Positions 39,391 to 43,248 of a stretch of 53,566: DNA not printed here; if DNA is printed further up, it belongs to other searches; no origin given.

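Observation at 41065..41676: Complete histidine-phosphatase (PGAM-like) domain inserted inside isoleucyl-tRNA synthetase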

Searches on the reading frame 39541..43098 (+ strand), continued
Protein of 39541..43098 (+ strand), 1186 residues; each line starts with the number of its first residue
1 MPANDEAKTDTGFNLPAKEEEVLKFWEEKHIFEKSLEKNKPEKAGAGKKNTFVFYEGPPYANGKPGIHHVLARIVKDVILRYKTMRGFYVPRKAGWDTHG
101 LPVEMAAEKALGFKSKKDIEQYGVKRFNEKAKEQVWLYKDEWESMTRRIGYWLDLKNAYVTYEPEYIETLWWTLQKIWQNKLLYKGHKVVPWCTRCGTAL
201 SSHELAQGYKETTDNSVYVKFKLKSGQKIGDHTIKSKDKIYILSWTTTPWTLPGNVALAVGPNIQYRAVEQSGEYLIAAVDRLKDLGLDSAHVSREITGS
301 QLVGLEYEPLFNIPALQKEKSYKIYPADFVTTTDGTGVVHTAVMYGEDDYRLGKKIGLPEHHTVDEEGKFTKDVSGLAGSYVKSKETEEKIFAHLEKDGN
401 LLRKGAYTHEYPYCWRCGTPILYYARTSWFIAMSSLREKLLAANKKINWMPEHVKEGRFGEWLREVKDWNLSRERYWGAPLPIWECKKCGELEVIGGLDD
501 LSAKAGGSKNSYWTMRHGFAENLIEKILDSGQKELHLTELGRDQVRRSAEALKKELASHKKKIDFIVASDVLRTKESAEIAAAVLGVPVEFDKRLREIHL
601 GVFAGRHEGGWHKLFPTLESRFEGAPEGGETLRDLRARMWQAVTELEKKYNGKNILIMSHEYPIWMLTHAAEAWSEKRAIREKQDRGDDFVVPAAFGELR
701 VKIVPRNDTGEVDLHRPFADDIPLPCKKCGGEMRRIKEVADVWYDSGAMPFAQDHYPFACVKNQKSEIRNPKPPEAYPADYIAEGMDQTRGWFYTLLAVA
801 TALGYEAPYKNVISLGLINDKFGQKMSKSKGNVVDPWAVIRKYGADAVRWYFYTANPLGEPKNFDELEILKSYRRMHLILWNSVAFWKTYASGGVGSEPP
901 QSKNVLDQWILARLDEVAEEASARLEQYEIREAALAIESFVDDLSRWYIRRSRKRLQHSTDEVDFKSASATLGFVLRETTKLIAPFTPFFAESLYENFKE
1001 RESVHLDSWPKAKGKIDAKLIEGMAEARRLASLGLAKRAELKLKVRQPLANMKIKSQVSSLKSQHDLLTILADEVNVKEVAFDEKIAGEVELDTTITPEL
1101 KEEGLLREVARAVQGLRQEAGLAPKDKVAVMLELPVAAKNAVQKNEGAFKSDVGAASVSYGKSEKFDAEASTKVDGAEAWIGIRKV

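Call 8: search_solved_structures(query=window:39541-43098:+, max_evalue=1e-20, show_alignments=2)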
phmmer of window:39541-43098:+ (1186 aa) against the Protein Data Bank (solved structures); distinct sequences matched with E-value up to 1e-20: 25.
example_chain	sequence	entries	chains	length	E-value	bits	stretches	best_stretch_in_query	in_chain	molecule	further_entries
1ile_A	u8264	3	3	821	6.2e-233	779.3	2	14-505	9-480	ISOLEUCYL-TRNA SYNTHETASE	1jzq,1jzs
8c8w_A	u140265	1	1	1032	1.6e-225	754.7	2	18-491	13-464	Isoleucine--tRNA ligase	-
8c8u_A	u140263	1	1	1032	2.8e-223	747.3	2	18-491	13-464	Isoleucine--tRNA ligase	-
8c8v_A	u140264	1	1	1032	3.3e-223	747.1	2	18-491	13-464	Isoleucine--tRNA ligase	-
8c9d_A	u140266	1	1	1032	9.8e-222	742.2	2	18-491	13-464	Isoleucine--tRNA ligase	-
9w01_B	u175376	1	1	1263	3.1e-175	588.2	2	12-506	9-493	Isoleucine--tRNA ligase, cytoplasmic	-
8wnd_A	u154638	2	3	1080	4.7e-170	571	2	9-505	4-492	isoleucine--tRNA ligase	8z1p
6ldk_A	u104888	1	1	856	4.7e-167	561.1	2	12-506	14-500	Isoleucine--tRNA ligase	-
9wqs_A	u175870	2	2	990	2e-166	559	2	9-505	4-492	Isoleucine--tRNA ligase, cytoplasmic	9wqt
7d5c_A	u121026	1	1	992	2e-166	559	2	9-505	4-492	Isoleucine--tRNA ligase, cytoplasmic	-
1ffy_A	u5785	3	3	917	1.4e-101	344.2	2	14-505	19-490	ISOLEUCYL-TRNA SYNTHETASE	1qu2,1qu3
8c9f_A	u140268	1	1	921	2.8e-101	343.2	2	13-486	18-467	Isoleucine--tRNA ligase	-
8c9e_A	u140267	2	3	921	8.2e-99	335.1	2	13-486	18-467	Isoleucine--tRNA ligase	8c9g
8wnf_A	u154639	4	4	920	2.9e-76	260.4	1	14-506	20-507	Isoleucine--tRNA ligase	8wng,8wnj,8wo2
8wni_A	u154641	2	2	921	2.9e-76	260.4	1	14-506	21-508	Isoleucine--tRNA ligase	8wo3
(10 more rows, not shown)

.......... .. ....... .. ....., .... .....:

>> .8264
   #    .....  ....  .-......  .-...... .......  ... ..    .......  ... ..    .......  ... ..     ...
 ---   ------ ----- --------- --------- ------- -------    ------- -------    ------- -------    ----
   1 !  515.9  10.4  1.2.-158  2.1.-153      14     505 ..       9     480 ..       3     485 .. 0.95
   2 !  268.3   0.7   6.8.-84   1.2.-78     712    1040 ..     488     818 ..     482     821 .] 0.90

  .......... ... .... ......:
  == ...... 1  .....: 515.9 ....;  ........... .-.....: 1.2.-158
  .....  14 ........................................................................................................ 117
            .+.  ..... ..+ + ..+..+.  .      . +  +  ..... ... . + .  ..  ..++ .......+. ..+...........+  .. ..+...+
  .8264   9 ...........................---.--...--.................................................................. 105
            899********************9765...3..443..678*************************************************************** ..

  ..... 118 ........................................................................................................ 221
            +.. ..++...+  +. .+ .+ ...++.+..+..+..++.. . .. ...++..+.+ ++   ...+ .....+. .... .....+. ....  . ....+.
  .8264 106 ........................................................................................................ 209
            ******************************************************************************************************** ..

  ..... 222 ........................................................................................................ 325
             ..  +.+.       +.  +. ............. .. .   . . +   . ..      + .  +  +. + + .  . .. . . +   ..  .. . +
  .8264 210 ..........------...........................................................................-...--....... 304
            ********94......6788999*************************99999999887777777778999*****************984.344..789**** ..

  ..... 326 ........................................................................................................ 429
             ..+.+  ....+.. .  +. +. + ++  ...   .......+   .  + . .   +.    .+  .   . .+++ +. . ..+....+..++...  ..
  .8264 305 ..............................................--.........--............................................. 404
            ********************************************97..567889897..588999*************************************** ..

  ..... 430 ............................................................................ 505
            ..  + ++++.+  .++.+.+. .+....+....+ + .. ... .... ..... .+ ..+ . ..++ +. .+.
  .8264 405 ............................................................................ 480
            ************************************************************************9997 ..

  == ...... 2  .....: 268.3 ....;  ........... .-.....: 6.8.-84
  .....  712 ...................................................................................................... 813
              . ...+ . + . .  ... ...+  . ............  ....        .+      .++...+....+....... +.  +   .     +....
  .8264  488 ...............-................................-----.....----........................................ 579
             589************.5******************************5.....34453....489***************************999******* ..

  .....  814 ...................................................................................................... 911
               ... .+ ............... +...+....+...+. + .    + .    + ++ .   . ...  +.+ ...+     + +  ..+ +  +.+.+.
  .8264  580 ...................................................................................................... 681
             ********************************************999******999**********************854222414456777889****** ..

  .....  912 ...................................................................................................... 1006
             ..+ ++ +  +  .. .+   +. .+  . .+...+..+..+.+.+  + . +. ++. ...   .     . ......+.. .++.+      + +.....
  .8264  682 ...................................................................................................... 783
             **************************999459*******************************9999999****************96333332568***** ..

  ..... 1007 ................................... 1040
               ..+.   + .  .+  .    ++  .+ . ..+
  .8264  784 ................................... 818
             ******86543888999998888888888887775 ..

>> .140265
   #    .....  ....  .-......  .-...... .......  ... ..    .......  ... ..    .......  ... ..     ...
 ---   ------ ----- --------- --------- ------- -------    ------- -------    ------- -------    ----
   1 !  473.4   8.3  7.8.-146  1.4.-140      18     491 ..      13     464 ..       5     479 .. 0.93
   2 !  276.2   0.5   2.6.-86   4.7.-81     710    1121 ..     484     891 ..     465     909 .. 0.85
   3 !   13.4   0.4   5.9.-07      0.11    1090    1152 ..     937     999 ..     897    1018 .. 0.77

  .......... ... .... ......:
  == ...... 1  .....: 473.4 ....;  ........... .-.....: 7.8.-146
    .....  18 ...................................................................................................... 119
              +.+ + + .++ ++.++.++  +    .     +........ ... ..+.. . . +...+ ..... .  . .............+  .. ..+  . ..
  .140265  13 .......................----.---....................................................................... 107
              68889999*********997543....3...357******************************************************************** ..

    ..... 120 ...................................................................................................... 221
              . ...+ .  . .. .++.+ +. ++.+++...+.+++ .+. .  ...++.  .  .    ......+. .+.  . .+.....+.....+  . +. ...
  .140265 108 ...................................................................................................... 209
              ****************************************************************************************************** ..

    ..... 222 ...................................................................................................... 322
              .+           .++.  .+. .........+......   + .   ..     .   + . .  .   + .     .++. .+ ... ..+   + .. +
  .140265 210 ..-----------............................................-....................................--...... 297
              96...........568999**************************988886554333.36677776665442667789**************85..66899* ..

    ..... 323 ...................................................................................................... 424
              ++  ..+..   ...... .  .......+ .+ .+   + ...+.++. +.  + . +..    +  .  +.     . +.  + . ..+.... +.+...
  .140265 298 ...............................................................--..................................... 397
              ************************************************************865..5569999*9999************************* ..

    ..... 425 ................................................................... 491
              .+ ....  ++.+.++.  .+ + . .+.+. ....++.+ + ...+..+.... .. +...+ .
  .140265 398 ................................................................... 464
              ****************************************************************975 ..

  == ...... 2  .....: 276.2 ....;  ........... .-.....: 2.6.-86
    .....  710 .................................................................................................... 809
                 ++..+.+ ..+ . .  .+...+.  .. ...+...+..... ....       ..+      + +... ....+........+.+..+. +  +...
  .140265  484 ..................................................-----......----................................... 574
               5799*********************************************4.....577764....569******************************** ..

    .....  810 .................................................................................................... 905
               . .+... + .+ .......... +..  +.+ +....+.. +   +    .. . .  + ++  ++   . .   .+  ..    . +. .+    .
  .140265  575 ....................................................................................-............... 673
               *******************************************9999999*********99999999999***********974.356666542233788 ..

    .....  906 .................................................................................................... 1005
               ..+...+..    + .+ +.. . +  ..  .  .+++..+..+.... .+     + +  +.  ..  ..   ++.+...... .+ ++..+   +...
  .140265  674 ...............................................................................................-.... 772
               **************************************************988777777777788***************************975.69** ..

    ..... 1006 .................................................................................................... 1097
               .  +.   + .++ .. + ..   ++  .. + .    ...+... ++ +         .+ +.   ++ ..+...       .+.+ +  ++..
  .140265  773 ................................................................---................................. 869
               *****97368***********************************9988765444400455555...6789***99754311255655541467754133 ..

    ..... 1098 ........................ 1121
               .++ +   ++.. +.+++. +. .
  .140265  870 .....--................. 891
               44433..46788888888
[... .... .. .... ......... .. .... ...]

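Call 38: predict_structure(alignment_id=A1)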
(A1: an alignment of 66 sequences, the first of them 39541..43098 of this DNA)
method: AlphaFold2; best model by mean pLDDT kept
length: 1186 residues; sequences in the alignment: 66
mean_pLDDT: 86.4   pTM: 0.80
mean pLDDT of the five models: 86.4, 85.8, 85.6, 83.3, 77.5
residues with pLDDT >= 90: 505; 70-90: 603; 50-70: 66; < 50: 12
segments of 3 or more residues with pLDDT < 50: 1-11
pLDDT, mean of each block of 10 residues (from residue 1): 39 81 90 87 64 72 72 86 92 61 80 83 90 81 83 65 86 94 90 80 74 90 87 72 90 91 90 88 85 83 93 90 91 81 74 88 86 91 90 94 90 83 87 94 92 85 86 83 95 94 94 97 89 91 97 95 97 97 97 94 89 88 90 95 94 97 94 90 84 94 91 92 94 93 79 79 57 79 78 85 91 84 70 80 91 86 85 91 86 81 90 95 94 95 83 77 88 94 96 88 89 85 90 90 85 86 87 89 89 87 87 83 80 91 89 87 85 88 90
secondary structure, 60 per line:
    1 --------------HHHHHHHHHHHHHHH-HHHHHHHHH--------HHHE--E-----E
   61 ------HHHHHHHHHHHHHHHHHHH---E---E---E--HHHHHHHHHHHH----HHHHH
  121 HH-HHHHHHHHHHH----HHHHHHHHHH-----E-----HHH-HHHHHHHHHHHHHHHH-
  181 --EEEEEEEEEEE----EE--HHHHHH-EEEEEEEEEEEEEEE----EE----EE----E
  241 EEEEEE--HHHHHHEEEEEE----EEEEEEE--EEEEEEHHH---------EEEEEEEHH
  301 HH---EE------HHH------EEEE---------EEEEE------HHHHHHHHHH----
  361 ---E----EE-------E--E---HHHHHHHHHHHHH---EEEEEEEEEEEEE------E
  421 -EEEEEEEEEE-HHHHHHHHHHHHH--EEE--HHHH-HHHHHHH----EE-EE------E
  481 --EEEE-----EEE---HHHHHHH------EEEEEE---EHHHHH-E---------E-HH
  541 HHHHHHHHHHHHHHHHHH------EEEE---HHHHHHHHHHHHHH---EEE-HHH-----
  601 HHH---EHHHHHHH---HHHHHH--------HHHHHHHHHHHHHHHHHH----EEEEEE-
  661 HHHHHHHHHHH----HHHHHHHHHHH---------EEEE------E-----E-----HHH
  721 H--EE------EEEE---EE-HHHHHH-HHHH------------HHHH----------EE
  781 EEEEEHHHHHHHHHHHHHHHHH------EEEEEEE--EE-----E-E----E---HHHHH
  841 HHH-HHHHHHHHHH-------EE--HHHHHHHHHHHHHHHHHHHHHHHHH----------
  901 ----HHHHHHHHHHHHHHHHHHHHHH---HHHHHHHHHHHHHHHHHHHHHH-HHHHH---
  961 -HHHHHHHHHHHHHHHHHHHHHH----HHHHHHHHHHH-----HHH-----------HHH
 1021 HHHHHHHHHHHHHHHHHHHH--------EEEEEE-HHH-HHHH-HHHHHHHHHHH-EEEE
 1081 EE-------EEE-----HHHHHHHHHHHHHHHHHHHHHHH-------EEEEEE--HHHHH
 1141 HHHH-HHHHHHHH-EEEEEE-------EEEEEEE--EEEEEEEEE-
elements in order (helices of 4 or more, strands of 3 or more residues): H15-29 H31-39 H67-85 H100-111 H116-122 H124-134 H139-148 H164-179 E183-193 H202-207 E209-223 E240-246 H249-254 E255-260 E265-271 E274-279 E292-298 H299-302 E323-326 E336-340 H347-356 H385-397 E401-413 E422-431 H433-445 E448-450 H453-456 H458-464 E483-486 E492-494 H498-504 E511-516 H521-525 H539-558 E565-568 H572-585 E589-591 H608-614 H618-623 H632-649 E654-659 H661-671 H676-686 E696-699 H718-721 E732-735 H742-747 H749-752 H765-768 E779-785 H786-802 E809-815 H836-843 H845-854 H866-890 H905-926 H930-951 H953-957 H962-983 H988-998 H1018-1040 E1049-1054 H1060-1063 H1065-1075 E1077-1082 E1090-1092 H1098-1120 E1128-1133 H1136-1144 H1146-1153 E1155-1160 E1168-1174 E1177-1185
